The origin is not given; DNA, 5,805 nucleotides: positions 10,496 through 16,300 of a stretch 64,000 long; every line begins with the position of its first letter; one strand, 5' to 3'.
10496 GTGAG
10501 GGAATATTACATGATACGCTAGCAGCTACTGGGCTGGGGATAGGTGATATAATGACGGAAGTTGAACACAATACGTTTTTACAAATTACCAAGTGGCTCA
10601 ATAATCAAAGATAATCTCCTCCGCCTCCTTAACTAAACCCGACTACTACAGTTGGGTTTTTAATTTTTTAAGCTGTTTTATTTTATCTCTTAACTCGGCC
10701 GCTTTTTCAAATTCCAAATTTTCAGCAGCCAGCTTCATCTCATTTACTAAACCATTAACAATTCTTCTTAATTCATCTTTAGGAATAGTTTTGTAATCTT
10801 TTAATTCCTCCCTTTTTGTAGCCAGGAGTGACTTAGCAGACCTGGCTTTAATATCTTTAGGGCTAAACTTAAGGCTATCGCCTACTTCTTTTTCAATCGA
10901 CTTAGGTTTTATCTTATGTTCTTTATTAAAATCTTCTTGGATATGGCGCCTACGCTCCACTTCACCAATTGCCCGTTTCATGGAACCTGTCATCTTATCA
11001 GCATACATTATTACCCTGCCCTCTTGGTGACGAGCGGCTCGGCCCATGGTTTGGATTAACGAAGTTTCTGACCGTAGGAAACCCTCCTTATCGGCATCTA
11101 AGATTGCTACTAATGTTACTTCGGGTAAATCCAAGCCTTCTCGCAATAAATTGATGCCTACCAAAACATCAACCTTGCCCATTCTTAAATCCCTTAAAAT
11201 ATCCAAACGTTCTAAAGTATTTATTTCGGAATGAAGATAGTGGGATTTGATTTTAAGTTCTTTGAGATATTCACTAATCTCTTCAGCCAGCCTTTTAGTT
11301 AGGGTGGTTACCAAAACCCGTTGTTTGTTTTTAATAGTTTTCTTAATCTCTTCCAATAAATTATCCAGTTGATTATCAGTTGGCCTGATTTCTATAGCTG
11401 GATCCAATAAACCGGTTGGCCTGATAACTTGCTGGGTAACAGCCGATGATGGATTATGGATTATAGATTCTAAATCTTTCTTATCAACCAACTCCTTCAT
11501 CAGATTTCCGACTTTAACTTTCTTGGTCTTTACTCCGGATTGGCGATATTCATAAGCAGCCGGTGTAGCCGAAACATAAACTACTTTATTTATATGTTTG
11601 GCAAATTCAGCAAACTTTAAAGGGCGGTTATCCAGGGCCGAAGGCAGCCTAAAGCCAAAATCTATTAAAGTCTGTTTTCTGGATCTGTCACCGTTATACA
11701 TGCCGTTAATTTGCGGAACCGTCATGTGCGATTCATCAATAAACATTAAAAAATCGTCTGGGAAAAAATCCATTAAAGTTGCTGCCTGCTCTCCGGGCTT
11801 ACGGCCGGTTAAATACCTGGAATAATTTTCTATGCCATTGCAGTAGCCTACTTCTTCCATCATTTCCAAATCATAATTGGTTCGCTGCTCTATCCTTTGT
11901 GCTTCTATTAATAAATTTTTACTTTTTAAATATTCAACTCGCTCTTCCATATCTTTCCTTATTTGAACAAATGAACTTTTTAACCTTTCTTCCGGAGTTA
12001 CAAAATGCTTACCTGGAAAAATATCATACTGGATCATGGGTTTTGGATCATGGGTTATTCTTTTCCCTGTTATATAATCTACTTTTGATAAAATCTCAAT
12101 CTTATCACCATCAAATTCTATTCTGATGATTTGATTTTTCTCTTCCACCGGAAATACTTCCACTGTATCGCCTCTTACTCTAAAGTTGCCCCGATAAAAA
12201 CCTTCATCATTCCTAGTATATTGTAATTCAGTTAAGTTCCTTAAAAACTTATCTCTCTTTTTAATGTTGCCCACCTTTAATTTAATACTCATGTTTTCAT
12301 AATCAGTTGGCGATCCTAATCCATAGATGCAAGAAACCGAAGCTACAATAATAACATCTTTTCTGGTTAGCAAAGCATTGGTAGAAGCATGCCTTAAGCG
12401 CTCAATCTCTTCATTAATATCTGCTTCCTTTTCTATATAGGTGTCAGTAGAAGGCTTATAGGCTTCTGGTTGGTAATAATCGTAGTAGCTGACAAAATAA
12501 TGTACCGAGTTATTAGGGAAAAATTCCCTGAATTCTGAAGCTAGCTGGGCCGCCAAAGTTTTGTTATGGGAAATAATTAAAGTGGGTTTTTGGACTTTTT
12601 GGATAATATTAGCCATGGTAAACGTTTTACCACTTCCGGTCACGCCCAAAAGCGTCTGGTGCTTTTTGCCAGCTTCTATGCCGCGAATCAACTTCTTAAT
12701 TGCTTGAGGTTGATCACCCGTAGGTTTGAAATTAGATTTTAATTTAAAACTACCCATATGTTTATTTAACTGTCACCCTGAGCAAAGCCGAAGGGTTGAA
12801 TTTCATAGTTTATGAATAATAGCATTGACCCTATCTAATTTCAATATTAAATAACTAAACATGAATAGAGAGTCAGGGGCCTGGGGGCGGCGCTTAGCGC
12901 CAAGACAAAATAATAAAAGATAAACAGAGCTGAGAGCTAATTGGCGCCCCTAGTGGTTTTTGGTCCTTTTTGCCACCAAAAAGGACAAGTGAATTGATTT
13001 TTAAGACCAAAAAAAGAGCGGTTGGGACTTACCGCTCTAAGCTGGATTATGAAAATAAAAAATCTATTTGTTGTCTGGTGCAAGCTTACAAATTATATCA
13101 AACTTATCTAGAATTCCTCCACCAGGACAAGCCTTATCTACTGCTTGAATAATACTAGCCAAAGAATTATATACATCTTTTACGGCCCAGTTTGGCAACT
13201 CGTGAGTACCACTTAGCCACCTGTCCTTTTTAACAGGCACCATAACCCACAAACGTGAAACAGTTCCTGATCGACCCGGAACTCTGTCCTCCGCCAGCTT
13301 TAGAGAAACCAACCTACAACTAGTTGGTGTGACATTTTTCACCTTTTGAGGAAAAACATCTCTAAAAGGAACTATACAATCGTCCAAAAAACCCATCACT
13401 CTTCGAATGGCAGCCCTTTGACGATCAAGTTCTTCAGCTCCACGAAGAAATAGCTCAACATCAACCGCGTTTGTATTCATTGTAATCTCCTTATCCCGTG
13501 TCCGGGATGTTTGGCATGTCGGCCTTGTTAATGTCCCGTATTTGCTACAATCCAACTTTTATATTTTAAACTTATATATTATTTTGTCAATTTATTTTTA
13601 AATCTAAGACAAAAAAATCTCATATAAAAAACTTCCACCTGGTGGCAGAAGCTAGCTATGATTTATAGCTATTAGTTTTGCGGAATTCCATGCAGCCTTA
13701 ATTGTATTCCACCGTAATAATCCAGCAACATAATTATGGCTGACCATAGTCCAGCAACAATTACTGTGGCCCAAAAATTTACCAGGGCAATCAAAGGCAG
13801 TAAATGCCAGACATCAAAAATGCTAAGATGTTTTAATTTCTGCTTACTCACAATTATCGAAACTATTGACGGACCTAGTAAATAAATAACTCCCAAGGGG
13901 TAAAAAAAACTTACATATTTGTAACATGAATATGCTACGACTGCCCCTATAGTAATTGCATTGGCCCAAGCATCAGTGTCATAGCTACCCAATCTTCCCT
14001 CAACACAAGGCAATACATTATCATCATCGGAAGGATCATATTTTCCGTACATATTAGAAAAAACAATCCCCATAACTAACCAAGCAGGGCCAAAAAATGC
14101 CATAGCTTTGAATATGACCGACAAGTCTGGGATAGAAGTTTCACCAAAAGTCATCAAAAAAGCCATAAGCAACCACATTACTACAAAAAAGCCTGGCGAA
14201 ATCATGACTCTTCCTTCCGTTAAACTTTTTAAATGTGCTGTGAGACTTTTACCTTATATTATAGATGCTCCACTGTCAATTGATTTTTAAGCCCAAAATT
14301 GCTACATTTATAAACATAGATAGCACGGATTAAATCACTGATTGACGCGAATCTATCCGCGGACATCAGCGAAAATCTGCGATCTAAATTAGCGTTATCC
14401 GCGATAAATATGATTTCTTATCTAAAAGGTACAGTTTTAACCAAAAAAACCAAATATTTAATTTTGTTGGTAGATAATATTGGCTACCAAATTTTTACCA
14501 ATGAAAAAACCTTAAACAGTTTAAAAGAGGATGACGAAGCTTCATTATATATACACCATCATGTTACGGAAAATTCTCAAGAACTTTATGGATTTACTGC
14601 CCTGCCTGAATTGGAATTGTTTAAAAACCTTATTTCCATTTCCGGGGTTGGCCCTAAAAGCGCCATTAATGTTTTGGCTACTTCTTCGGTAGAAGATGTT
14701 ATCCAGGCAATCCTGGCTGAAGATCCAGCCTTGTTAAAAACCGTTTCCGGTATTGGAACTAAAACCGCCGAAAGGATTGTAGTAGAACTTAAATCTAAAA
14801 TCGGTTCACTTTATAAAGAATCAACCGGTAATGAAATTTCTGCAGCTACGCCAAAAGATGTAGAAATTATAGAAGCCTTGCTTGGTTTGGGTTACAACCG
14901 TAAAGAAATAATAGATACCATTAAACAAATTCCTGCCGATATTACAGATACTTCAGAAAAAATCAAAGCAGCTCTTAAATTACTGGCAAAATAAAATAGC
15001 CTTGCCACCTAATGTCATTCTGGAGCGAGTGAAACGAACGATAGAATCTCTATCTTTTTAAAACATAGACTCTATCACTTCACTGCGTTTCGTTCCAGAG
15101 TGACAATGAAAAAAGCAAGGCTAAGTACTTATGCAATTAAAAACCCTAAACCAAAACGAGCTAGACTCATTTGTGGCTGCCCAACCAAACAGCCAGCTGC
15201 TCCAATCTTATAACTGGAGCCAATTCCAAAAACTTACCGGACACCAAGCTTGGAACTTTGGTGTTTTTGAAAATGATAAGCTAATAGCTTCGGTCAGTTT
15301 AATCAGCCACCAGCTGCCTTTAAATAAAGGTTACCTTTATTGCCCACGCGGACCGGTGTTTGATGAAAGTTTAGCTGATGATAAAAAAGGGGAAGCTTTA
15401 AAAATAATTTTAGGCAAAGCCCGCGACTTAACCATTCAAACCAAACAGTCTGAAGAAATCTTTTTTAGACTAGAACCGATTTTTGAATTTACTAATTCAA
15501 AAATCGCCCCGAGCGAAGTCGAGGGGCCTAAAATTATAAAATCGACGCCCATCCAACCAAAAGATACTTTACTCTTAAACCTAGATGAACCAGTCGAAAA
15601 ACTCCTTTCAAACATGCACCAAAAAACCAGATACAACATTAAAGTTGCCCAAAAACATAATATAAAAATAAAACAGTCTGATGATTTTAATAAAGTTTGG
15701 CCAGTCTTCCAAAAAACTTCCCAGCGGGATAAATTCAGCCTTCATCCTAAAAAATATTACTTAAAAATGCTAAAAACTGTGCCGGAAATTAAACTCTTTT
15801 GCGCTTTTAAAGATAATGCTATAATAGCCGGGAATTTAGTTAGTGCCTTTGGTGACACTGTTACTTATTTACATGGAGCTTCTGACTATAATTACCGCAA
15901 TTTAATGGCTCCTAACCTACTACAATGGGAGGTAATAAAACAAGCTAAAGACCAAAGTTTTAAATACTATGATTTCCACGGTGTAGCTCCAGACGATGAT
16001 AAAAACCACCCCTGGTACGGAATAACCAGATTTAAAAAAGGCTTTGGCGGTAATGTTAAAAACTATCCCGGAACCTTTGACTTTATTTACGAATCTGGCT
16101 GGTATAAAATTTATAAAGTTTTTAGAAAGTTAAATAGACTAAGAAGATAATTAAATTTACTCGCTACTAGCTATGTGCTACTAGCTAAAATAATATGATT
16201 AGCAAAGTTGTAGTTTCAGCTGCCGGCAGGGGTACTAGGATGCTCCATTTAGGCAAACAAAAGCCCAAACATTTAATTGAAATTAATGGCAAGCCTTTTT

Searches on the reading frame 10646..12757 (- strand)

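Call 8: search_protein_families(library=pfam, proteins=[window:10646-12757:-], max_evalue=0.001)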
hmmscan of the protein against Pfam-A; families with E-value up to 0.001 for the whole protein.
window:10646-12757:- (703 aa): 7 families
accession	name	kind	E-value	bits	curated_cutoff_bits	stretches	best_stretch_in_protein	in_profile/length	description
PF17757.6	UvrB_inter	-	1.1e-24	86.7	22.9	1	158-252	1-91/91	UvrB interaction domain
PF00271.37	Helicase_C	-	3.5e-21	75.9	23.5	1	466-577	5-109/110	Helicase conserved C-terminal domain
PF12344.14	UvrB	-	1.7e-20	73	27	1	584-625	1-42/43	Ultra-violet resistance protein B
PF04851.21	ResIII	-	1.2e-13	51.8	22.5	1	11-137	3-130/164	Type III restriction enzyme, res subunit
PF02151.25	UVR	-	1.8e-10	40.6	21.5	1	666-698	3-35/36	UvrB/uvrC motif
PF00270.35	DEAD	-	5.7e-09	36.4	26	1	15-86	3-77/167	DEAD/DEAH box helicase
PF13245.12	AAA_19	-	0.00094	19.8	25.1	0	31-88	11-71/134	AAA domain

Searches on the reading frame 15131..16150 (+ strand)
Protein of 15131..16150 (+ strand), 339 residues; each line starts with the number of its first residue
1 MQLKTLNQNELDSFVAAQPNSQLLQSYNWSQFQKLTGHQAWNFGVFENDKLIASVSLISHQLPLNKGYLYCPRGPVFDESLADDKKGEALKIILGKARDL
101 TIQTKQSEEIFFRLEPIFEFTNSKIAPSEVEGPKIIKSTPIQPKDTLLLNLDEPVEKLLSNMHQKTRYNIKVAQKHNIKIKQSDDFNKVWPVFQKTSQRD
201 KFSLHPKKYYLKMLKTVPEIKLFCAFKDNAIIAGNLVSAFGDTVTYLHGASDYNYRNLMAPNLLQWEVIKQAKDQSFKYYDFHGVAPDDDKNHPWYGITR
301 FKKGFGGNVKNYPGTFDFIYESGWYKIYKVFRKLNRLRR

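Call 54: search_protein_families(library=pfam, proteins=[window:15131-16150:+], max_evalue=0.0001)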
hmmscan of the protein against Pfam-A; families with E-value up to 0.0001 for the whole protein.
window:15131-16150:+ (339 aa): 2 families
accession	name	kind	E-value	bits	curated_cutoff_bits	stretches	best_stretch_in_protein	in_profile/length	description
PF02388.22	FemAB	-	2.7e-48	165.2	24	2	227-333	303-406/406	FemAB family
PF13480.13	Acetyltransf_6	-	3.6e-11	43.8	22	1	166-284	3-136/143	Acetyltransferase (GNAT) domain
